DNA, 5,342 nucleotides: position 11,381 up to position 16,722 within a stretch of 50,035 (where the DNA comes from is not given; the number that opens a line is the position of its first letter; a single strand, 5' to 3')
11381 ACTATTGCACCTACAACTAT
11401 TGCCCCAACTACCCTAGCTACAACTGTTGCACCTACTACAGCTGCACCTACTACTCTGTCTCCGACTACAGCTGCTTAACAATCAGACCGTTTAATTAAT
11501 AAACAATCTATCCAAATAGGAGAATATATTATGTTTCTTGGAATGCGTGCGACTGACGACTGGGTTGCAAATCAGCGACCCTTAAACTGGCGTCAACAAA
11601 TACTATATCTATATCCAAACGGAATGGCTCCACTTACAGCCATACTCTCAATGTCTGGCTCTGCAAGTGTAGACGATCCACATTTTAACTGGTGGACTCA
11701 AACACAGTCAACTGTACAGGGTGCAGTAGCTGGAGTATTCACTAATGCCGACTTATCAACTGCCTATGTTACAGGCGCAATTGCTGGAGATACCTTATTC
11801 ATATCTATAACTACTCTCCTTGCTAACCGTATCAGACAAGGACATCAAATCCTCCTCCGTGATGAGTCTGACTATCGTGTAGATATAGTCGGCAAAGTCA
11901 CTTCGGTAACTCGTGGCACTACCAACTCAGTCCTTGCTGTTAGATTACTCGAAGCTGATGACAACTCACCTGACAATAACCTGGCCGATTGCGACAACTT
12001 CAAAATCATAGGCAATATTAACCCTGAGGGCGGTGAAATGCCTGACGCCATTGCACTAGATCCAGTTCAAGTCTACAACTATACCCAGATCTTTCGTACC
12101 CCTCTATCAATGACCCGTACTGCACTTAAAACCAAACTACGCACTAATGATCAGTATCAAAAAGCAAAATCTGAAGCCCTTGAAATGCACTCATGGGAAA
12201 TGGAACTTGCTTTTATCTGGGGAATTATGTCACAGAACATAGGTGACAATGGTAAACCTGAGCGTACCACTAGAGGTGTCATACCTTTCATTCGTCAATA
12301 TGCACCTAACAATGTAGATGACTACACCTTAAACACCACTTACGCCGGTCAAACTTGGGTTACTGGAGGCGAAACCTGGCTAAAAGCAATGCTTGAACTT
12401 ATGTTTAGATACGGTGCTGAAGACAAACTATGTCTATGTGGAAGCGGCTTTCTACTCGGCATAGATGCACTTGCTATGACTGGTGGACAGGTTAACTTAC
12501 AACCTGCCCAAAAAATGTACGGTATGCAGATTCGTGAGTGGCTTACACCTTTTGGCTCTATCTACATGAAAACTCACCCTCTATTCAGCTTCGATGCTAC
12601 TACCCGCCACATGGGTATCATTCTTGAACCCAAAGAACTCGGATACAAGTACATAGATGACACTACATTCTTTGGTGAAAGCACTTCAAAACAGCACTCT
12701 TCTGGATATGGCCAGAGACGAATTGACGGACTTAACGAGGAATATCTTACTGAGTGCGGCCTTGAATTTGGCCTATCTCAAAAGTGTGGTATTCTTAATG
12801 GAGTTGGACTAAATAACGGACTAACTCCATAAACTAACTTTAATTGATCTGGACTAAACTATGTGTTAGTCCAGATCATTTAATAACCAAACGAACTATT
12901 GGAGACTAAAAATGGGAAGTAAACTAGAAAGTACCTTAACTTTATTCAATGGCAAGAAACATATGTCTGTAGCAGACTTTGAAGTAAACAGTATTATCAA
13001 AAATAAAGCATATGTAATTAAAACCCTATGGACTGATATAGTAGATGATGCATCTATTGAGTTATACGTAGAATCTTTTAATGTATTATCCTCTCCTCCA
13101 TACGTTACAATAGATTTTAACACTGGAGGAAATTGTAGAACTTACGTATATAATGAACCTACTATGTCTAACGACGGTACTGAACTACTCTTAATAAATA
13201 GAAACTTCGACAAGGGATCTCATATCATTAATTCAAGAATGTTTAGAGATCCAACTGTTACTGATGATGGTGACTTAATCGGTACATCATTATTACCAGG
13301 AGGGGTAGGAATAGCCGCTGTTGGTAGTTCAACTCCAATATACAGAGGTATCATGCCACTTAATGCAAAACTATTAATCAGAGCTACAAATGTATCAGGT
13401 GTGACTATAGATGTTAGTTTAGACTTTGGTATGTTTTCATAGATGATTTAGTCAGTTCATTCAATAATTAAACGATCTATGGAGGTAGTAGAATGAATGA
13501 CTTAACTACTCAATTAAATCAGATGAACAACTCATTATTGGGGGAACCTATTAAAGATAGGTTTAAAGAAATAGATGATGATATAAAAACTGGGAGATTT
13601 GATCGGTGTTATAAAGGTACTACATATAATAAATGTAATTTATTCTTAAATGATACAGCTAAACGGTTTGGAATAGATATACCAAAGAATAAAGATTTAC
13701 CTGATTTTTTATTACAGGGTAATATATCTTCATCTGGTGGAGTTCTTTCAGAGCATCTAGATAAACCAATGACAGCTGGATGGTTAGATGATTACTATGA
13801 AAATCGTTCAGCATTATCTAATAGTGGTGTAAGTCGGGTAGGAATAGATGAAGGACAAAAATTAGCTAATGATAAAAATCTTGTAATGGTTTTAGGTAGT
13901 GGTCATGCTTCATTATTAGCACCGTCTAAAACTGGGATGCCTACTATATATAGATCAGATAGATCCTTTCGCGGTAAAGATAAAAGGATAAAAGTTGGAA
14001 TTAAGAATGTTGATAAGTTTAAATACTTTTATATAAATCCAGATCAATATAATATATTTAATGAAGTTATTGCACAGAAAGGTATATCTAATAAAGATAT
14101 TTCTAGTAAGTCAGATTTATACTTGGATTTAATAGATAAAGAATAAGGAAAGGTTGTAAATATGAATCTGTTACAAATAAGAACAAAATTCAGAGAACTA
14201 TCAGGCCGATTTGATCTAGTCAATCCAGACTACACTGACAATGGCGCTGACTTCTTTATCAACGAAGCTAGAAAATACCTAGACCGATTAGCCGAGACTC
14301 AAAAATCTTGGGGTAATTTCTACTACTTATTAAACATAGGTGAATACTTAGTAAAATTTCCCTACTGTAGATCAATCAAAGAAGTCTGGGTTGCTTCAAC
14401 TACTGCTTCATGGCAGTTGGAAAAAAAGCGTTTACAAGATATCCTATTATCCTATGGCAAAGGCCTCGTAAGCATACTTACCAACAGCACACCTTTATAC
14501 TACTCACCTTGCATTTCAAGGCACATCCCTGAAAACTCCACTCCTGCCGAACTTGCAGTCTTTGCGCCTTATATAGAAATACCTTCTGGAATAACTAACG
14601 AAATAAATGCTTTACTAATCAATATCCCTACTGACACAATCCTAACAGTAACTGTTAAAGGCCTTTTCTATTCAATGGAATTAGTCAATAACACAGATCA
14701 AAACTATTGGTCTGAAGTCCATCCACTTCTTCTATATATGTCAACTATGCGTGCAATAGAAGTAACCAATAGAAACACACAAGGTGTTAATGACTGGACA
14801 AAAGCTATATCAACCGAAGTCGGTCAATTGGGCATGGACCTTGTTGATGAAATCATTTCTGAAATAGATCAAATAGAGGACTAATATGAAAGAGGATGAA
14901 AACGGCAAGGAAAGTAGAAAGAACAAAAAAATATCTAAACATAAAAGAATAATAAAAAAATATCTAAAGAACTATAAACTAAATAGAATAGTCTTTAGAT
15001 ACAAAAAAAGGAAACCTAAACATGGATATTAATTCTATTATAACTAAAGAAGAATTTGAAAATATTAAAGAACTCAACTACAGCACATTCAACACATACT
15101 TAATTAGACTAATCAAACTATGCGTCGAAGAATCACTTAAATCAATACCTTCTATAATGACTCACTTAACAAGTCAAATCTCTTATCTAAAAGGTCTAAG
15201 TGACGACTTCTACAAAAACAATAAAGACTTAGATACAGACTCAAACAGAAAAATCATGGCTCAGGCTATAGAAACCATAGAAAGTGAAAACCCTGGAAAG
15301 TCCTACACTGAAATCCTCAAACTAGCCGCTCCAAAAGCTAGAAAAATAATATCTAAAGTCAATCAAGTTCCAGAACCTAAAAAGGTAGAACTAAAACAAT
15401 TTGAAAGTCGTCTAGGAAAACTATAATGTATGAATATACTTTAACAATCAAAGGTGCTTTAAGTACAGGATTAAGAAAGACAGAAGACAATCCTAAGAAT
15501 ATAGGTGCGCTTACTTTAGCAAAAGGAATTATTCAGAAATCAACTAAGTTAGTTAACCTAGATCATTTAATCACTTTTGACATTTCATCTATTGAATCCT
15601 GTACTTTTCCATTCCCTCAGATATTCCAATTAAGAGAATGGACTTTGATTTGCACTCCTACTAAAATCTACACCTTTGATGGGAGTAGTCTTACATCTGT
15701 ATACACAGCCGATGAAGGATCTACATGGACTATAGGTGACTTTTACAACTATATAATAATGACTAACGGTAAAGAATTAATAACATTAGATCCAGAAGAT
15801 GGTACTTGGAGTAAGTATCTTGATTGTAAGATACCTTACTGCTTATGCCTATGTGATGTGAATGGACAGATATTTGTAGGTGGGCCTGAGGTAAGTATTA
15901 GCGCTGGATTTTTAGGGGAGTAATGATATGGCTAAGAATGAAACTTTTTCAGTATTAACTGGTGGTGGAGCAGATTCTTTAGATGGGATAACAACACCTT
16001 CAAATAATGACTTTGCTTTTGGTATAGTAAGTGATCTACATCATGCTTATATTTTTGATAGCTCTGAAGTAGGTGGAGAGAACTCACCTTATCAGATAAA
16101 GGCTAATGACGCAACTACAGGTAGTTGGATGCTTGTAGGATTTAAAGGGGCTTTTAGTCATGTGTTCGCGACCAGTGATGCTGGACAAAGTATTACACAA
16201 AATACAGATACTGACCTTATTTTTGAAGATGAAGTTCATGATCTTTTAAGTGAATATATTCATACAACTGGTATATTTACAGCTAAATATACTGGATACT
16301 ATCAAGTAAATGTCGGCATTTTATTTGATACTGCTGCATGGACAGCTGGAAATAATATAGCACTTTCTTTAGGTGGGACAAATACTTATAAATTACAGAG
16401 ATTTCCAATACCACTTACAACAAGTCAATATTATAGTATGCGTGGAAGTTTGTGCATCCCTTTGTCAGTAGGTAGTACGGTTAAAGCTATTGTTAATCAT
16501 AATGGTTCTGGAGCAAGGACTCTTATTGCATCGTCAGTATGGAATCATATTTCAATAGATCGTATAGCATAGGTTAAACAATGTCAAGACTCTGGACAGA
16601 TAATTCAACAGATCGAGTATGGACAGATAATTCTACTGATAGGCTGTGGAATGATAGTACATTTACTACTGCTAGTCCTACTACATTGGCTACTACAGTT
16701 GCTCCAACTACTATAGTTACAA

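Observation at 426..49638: A 25-nt dyad-symmetric element in 27 copies punctuates gene-module boundaries on both transcription arms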

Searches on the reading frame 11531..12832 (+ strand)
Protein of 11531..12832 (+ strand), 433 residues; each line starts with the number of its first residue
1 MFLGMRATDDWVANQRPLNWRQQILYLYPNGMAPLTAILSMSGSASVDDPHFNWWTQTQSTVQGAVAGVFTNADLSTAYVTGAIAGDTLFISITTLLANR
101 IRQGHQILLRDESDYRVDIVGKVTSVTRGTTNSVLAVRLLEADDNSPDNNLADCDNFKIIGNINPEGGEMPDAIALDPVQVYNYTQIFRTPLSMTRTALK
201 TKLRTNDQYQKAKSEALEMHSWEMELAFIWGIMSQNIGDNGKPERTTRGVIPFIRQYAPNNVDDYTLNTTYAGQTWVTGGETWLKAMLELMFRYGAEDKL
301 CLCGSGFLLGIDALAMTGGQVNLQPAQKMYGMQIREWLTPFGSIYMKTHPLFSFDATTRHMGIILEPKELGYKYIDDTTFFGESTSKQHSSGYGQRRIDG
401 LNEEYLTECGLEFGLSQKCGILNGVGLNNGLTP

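Call 7: search_protein_families(library=phrogs, proteins=[window:11531-12832:+])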
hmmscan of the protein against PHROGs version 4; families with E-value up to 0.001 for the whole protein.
window:11531-12832:+ (433 aa): 1 family
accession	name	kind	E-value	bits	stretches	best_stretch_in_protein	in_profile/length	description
phrog_1328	-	head and packaging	1.8e-27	97.8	1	5-425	9-306/583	major head protein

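Call 10: find_related_loci(query=window:11531-12832:+, collection=viral_contigs, flank=10000)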
Query window:11531-12832:+ (433 aa) in viral_contigs; peptide patterns used: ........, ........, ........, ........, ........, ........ (x = any residue, [..] = any of these).
122 stretches matched a pattern; 119 encode a relative of the query (tblastn E <= 1e-3); the best 80 are kept; 80 distinct loci.
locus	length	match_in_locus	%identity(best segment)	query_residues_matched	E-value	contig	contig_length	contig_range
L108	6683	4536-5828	85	1-431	0e+0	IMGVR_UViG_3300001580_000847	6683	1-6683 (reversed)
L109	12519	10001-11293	84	1-431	0e+0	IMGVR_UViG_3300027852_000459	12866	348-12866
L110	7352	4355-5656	84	1-433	0e+0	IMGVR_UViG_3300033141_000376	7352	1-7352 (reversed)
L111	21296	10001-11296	83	2-433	0e+0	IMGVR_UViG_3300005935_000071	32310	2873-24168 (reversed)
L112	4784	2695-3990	83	2-433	0e+0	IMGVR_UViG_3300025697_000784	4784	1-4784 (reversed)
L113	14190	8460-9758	83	1-431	0e+0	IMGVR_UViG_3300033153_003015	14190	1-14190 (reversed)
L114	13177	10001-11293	80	1-431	0e+0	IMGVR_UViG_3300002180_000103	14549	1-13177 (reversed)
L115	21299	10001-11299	79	1-433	0e+0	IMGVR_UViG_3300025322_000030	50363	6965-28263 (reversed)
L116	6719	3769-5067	79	1-433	0e+0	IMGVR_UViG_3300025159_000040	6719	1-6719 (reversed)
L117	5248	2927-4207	80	1-427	0e+0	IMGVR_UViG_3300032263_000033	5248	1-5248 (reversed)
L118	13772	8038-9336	77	1-433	0e+0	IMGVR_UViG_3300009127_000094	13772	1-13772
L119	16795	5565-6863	77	1-433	0e+0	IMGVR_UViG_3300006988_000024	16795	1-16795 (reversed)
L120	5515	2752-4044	79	1-431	0e+0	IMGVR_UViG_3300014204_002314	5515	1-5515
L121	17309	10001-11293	79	1-431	0e+0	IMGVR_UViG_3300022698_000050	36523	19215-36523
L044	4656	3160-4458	78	1-433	0e+0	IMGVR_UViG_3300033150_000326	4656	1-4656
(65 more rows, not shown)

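Call 22: search_dna_similar(query=window:11531-12832:+, collection=phages, mode=protein, max_rows=15)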
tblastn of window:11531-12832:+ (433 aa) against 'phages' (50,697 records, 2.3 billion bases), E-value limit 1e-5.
Records with a match: 24; places in all: 24; records where one place covers at least 80% of the query: 20.
Best place of each record, by identity: <60% 24.
By first word of the organism name: Pseudomonas 16; Desulfofustis 1; Vibrio 1; Microcystis 1; Caulobacter 1; Roseobacter 1; Polaromonas 1; EBPR 1; Aeromonas 1.
By host as written in the record: Pseudomonas aeruginosa 12; - 4; Vibrio splendidus 1; Microcystis elabens 1; Caulobacter sp. 1; Roseobacter sp. (CHUG lineage) 1; Psuedomonas aeruginosa 1; Pseudomonas sp. 1; and 2 more.
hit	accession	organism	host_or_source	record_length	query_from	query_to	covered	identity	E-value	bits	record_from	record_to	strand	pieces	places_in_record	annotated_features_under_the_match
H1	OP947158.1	Desulfofustis phage LS06-2018-MD01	-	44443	2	413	95%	50.7%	2e-132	426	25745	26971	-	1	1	major head protein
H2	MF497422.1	Vibrio phage vB_VspS_VS-ABTNL-3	Vibrio splendidus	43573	4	413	95%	29.6%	2e-41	162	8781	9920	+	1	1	putative major capsid protein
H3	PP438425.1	Microcystis phage Mel-JY34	Microcystis elabens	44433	4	419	96%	28.6%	2e-42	166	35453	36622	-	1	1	putative major capsid protein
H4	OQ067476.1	Caulobacter phage Kuura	Caulobacter sp.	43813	4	413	95%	29.0%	9e-35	143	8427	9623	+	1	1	putative major capsid protein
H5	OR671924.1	Roseobacter phage CRP-810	Roseobacter sp. (CHUG lineage)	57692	4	413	95%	28.4%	5e-33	138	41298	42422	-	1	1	major capsid protein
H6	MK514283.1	Pseudomonas phage vB_PaeP_TF17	Psuedomonas aeruginosa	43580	14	421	94%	23.7%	6e-17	89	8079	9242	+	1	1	putative major capsid protein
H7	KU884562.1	Pseudomonas phage PaMx35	Pseudomonas aeruginosa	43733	14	421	94%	23.4%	2e-16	87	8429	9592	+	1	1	major capsid protein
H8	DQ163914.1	Pseudomonas phage 119X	-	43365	14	421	94%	23.4%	8e-16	86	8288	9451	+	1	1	record has no annotation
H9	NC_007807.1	Pseudomonas phage 119X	Pseudomonas aeruginosa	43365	14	421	94%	23.4%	8e-16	86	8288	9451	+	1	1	119X_gp13: major head protein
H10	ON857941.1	Pseudomonas phage vB_PaeP_FBPa48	Pseudomonas sp.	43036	14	421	94%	23.2%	1e-17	91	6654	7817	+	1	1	hypothetical protein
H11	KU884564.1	Pseudomonas phage PaMx43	Pseudomonas aeruginosa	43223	14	421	94%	23.0%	6e-18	92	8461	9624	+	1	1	major capsid protein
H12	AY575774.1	Pseudomonas phage PaP2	-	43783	14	421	94%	23.0%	6e-18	92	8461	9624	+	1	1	orf13: p13 | orf12: p12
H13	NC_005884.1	Pseudomonas phage PaP2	Pseudomonas aeruginosa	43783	14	421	94%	23.0%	6e-18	92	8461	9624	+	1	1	major head protein | hypothetical protein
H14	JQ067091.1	Pseudomonas phage PaMx32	Pseudomonas aeruginosa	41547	14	421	94%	23.0%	9e-18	92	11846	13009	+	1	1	record has no annotation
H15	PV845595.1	Pseudomonas phage Ph_15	Pseudomonas aeruginosa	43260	14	421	94%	23.0%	9e-18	92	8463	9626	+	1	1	major head protein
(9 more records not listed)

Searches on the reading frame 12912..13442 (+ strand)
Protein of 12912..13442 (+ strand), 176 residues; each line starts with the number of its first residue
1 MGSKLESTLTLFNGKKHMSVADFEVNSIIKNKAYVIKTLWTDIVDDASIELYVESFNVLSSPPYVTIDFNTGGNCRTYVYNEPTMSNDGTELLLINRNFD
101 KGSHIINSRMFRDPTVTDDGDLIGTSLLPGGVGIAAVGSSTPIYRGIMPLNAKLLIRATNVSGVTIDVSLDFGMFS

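Call 79: search_protein_families(library=phrogs, max_evalue=0.01, proteins=[window:12912-13442:+])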
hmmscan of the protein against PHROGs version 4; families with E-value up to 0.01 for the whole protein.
window:12912-13442:+ (176 aa): 1 family
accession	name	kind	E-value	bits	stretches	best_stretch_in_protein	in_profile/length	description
phrog_5335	-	unknown function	0.00063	20.4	1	71-172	76-179/191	-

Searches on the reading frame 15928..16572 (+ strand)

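Call 79: search_protein_families(library=phrogs, max_evalue=0.01, proteins=[window:15928-16572:+])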
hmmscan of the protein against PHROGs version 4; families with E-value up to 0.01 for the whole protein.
window:15928-16572:+ (214 aa): 3 families
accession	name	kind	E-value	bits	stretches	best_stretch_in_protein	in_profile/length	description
phrog_13286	-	tail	2e-06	27.5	1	79-205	527-652/662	tail protein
phrog_13989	-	head and packaging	0.00012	21.8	1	71-198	454-579/597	virion structural protein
phrog_15750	-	unknown function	0.0064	17.6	1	79-188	36-143/168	-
